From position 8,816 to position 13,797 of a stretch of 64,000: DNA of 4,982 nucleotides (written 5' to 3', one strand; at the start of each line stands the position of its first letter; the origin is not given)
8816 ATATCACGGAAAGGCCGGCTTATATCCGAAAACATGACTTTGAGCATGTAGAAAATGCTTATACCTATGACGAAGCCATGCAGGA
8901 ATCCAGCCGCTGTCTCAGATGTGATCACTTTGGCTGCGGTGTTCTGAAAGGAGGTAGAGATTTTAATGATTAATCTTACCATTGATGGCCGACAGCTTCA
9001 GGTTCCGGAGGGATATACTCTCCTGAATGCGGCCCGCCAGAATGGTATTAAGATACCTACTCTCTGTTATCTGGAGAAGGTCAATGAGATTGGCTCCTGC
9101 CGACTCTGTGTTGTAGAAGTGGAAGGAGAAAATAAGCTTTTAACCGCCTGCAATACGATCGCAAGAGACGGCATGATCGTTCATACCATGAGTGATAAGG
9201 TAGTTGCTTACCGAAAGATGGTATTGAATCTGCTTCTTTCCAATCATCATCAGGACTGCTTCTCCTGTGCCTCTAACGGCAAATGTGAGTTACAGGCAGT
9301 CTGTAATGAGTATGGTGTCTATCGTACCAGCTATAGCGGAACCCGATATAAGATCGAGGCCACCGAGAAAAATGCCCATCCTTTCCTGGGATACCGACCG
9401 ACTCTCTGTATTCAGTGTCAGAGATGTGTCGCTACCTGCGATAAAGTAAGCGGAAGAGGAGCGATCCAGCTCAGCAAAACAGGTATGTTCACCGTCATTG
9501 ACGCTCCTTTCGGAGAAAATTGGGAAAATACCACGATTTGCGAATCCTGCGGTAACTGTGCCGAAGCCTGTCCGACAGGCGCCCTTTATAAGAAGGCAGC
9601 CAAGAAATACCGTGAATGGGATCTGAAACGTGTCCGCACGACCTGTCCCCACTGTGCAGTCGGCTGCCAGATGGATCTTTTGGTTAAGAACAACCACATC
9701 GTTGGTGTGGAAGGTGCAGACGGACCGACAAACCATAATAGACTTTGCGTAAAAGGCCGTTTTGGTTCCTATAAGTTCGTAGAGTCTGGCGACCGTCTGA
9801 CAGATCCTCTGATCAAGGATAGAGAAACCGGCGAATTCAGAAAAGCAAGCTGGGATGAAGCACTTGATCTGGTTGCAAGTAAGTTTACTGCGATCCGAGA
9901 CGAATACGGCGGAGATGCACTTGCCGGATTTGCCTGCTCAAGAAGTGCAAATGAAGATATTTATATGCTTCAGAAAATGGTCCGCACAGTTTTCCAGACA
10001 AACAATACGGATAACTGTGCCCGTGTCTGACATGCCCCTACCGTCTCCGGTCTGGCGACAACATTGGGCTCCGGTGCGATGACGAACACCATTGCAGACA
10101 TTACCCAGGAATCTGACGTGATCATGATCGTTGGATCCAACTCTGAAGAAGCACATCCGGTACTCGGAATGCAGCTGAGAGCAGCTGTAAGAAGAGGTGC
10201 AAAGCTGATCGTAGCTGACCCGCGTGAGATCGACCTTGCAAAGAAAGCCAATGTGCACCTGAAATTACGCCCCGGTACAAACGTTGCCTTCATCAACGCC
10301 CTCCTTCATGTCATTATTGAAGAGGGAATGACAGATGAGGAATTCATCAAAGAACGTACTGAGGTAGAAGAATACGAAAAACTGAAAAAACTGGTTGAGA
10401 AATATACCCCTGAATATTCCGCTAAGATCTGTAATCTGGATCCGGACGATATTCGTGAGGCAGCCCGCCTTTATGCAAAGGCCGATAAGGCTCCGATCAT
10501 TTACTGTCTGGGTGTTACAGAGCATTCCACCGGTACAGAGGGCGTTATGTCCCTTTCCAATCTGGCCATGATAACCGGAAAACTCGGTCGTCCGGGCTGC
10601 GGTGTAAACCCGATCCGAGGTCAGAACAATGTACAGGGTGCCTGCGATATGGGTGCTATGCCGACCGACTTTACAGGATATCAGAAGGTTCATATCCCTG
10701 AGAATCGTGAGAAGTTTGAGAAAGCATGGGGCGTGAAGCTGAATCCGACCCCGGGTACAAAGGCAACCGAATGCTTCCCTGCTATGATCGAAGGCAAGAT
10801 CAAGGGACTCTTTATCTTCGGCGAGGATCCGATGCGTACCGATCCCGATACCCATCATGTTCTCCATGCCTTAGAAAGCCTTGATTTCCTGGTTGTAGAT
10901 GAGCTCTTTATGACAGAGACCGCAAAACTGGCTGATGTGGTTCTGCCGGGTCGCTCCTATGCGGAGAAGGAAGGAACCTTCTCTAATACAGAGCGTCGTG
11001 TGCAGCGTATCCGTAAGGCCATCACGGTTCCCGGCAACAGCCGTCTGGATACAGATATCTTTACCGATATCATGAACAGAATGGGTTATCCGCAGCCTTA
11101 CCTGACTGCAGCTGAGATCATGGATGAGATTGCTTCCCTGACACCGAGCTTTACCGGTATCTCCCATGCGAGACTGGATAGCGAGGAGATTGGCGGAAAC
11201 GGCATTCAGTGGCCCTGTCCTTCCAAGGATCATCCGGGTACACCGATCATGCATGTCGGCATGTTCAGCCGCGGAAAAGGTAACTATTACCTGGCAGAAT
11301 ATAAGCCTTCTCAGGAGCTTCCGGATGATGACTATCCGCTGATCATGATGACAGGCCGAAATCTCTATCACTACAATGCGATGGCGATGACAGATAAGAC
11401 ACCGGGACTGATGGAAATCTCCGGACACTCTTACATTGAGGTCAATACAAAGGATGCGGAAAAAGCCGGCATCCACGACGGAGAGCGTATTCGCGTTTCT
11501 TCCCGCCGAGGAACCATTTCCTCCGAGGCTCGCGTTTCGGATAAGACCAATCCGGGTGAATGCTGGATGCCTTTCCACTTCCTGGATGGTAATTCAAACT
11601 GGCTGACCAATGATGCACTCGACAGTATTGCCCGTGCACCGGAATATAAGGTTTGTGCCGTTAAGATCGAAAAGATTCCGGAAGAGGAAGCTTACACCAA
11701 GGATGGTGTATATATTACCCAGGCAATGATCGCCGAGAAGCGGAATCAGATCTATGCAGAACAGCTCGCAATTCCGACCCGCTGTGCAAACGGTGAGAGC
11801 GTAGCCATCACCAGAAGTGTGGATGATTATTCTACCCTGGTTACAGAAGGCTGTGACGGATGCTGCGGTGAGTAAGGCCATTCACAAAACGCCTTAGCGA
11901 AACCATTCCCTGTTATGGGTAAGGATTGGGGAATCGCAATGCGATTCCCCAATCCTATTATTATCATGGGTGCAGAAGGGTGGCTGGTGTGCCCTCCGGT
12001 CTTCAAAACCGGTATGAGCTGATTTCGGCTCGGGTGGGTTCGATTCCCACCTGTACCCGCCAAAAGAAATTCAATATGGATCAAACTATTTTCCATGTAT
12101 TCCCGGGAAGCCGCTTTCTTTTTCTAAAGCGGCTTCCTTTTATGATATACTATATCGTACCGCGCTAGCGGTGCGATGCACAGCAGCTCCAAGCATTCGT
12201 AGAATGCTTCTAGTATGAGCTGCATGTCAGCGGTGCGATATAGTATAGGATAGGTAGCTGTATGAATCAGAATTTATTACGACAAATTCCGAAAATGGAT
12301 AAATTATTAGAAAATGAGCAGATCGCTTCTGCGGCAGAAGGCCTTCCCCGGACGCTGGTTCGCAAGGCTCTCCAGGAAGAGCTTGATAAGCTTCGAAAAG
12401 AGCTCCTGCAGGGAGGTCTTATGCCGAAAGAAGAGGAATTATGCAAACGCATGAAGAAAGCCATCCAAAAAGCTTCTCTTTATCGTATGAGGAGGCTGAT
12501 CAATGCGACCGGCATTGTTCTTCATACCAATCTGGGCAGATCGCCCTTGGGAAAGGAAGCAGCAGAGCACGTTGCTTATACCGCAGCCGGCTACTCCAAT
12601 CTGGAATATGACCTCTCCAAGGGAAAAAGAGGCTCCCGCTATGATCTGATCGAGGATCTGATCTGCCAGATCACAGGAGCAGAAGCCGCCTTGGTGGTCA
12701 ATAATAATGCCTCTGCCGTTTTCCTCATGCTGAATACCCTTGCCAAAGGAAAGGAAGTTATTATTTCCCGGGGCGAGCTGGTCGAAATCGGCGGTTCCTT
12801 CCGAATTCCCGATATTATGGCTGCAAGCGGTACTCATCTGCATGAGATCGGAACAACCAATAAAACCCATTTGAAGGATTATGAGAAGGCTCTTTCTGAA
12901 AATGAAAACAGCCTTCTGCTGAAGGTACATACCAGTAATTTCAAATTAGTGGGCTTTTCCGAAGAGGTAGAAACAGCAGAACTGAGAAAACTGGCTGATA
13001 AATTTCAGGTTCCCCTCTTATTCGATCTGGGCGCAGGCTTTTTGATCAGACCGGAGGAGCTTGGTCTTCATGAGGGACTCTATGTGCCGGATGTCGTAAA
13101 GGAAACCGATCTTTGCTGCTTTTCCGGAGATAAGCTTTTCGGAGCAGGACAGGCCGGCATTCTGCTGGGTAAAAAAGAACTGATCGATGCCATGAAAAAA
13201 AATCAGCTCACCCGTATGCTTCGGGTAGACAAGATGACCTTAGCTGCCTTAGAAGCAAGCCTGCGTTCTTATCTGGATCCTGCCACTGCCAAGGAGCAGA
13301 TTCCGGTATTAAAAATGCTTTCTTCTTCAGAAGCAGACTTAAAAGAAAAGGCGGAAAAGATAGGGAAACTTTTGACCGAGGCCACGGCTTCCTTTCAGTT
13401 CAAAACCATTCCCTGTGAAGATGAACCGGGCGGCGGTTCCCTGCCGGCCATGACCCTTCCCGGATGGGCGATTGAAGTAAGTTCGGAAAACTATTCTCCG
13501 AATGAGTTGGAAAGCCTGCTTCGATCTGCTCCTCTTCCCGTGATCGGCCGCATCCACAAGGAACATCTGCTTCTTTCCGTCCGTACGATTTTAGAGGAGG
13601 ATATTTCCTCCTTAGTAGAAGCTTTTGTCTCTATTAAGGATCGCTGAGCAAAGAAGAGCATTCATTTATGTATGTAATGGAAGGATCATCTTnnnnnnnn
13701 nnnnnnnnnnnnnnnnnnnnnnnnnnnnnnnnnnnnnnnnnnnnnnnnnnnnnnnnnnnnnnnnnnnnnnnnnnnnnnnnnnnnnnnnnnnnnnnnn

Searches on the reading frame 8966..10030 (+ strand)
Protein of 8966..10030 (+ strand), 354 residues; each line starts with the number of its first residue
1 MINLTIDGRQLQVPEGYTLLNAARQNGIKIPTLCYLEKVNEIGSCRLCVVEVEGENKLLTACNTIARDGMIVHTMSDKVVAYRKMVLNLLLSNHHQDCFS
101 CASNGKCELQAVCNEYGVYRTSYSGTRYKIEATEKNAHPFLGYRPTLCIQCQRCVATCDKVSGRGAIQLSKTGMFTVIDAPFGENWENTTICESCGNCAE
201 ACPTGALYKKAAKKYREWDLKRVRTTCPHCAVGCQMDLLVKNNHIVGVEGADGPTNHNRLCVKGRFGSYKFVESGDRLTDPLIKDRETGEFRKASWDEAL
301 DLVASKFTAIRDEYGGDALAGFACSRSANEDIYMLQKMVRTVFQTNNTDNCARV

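Call 76: find_encoding_contigs(protein=window:8966-10030:+, flank=7000, max_places=10)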
Protein window:8966-10030:+ (354 aa): 2 contigs read that carry it; 2 places shown.
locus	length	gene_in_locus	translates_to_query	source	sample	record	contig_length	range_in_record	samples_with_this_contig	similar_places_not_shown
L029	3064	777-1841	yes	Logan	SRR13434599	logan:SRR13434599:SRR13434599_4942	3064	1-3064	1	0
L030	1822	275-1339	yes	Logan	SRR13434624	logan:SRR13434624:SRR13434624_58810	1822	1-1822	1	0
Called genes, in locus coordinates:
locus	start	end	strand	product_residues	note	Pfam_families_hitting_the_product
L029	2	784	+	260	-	?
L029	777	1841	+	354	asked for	PF13510:Fer2_4, PF10588:NADH-G_4Fe-4S_3, PF13237:Fer4_10 (faint), PF22117:Fer4_Nqo3 (weak), PF12838:Fer4_7 (weak), PF00037:Fer4 (weak), PF04879:Molybdop_Fe4S4, PF00384:Molybdopterin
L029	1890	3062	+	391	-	?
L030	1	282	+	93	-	?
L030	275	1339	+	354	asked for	PF13510:Fer2_4, PF10588:NADH-G_4Fe-4S_3, PF13237:Fer4_10 (faint), PF22117:Fer4_Nqo3 (weak), PF12838:Fer4_7 (weak), PF00037:Fer4 (weak), PF04879:Molybdop_Fe4S4, PF00384:Molybdopterin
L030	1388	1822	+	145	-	?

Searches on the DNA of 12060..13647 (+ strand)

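Call 53: search_rna_families(source=window, start=12060, end=12270, threshold=evalue, max_evalue=10)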
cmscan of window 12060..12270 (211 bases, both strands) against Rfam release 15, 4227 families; matches with E-value up to 10: 10.
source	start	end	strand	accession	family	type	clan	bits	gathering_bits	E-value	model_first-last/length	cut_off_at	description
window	12062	12149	+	RF00242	ctRNA_pT181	Gene; antisense;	-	24.2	56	0.28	1-94/94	no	ctRNA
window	12060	12143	+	RF00515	PyrR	Cis-reg;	-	19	54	1.5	30-115/115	5'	PyrR binding site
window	12060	12142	+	RF02694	RalA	Gene; sRNA;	-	18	170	0.052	97-179/179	5'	RalR antitoxin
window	12106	12137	-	RF03959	mir-303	Gene; miRNA;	-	17.6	77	1.3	20-51/70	no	mir-303 microRNA precursor family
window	12105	12138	-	RF00994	mir-1255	Gene; miRNA;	-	16.8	63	0.57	17-50/67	no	mir-1255 microRNA precursor family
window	12073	12143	+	RF02451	ncr1241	Gene; sRNA;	-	16.1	60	2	1-63/63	no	Bacillus sRNA ncr1241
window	12068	12143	+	RF02676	Esr41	Gene; sRNA;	-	14.9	102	1.4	1-74/74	no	Enterohemorrhagic E. coli sRNA 41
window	12106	12137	+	RF00994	mir-1255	Gene; miRNA;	-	14.2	63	3.2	18-49/67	no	mir-1255 microRNA precursor family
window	12105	12142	+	RF04343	Plastid-psbA-2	Cis-reg;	CL00153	14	55.8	5.1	1-60/60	no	Plastid-psbA-2 3UTR RNA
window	12060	12078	+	RF00617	cHP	Cis-reg;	CL00129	12.1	40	5.5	13-45/45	5'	Flavivirus capsid hairpin cHP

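Call 69: search_rna_families(source=L022, start=9780, end=10010, threshold=evalue, max_evalue=10, show_alignments=3)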
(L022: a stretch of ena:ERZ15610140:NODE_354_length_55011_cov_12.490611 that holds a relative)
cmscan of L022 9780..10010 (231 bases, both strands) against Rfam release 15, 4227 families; matches with E-value up to 10: 13.
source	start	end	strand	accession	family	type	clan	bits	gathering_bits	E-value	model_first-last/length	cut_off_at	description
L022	9784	9814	+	RF01684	mascRNA-menRNA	Gene;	-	17.5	42.5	0.34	1-56/56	no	MALAT1-associated small cytoplasmic RNA/MEN beta RNA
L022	9857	9956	+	RF02969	DUF3800-I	Gene; sRNA;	-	16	44.2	3.9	1-115/115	no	DUF3800-I RNA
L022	9814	9881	-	RF02071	STnc280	Gene; sRNA;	-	15.9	80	2.2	1-83/83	no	Salmonella enterica sRNA STnc280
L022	9887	9950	-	RF02969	DUF3800-I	Gene; sRNA;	-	14.3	44.2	8.7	29-81/115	no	DUF3800-I RNA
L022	9780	9861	+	RF01859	Phe_leader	Cis-reg; leader;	-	14.2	55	6.8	44-125/125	5'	Phenylalanine leader peptide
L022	9809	9861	+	RF02278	Betaproteobacteria_toxic_sRNA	Gene; sRNA;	-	14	50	1.9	1-64/64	no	Betaproteobacteria toxic small RNA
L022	9895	9916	-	RF03786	mir-9449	Gene; miRNA;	-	13.2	100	9.2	1-68/68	no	mir-9449 microRNA precursor family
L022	9791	9807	-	RF04351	Plastid-psbl-rps4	Cis-reg;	-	12.9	68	4.6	9-25/53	no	Plastid-psbl-rps4 3UTR RNA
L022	9791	9807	+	RF00023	tmRNA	Gene;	CL00001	12.8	47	0.0019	347-363/374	no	transfer-messenger RNA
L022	9964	9987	+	RF02987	GA-cis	Gene; sRNA;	-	12.8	34.7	3.9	54-78/88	no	GA-cis RNA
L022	9895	9915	+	RF01828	SprD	Gene; sRNA;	-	12.2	100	2.8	1-21/142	no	Small pathogenicity island RNA D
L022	9780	9865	-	RF02509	PYLIS_2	Cis-reg;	-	11.8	36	3.3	1-88/100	3'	Pyrrolysine insertion sequence mtbB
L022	9899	9922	-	RF01687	Acido-Lenti-1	Gene; sRNA;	-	11.4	37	3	22-45/46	no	Acido-Lenti-1 RNA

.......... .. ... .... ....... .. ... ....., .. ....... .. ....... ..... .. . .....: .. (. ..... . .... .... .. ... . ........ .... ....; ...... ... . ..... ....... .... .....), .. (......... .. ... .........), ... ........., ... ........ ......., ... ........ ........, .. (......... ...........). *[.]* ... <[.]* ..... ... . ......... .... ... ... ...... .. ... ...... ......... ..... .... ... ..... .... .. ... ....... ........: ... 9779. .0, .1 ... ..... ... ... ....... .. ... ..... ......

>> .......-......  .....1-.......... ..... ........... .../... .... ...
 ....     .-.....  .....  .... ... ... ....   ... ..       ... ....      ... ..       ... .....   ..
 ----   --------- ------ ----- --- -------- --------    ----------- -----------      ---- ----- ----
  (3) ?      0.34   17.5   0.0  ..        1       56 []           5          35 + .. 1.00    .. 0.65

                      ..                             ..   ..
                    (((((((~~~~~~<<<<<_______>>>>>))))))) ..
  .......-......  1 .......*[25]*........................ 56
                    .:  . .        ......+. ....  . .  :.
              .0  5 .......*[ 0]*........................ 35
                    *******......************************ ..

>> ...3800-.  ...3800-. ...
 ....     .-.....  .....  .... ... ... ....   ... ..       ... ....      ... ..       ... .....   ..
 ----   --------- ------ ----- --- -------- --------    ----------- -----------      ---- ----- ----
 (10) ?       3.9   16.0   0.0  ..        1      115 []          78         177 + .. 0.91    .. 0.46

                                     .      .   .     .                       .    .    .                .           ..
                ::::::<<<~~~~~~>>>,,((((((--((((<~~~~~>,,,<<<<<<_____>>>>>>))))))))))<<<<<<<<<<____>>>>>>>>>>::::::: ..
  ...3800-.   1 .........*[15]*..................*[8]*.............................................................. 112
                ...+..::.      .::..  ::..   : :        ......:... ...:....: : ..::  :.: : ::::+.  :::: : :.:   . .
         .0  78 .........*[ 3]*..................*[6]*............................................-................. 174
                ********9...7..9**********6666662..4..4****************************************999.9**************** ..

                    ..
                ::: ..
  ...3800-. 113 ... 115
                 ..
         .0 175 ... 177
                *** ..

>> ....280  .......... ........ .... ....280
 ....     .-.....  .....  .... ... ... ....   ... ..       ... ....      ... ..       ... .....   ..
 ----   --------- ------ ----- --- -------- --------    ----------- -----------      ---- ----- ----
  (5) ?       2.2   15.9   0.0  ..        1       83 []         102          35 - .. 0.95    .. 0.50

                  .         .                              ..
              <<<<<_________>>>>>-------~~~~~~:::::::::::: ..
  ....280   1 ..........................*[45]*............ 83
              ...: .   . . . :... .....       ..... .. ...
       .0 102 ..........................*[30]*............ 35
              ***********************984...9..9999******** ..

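Call 83: search_rna_families(source=window, start=12140, end=12262, threshold=evalue, max_evalue=10, show_alignments=2)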
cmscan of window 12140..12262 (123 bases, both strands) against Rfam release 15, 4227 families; matches with E-value up to 10: 1.
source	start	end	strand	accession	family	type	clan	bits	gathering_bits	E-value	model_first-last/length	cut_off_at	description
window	12248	12262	+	RF03031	ssnA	Cis-reg;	-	10.7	37.3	3.4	1-15/48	3'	ssnA RNA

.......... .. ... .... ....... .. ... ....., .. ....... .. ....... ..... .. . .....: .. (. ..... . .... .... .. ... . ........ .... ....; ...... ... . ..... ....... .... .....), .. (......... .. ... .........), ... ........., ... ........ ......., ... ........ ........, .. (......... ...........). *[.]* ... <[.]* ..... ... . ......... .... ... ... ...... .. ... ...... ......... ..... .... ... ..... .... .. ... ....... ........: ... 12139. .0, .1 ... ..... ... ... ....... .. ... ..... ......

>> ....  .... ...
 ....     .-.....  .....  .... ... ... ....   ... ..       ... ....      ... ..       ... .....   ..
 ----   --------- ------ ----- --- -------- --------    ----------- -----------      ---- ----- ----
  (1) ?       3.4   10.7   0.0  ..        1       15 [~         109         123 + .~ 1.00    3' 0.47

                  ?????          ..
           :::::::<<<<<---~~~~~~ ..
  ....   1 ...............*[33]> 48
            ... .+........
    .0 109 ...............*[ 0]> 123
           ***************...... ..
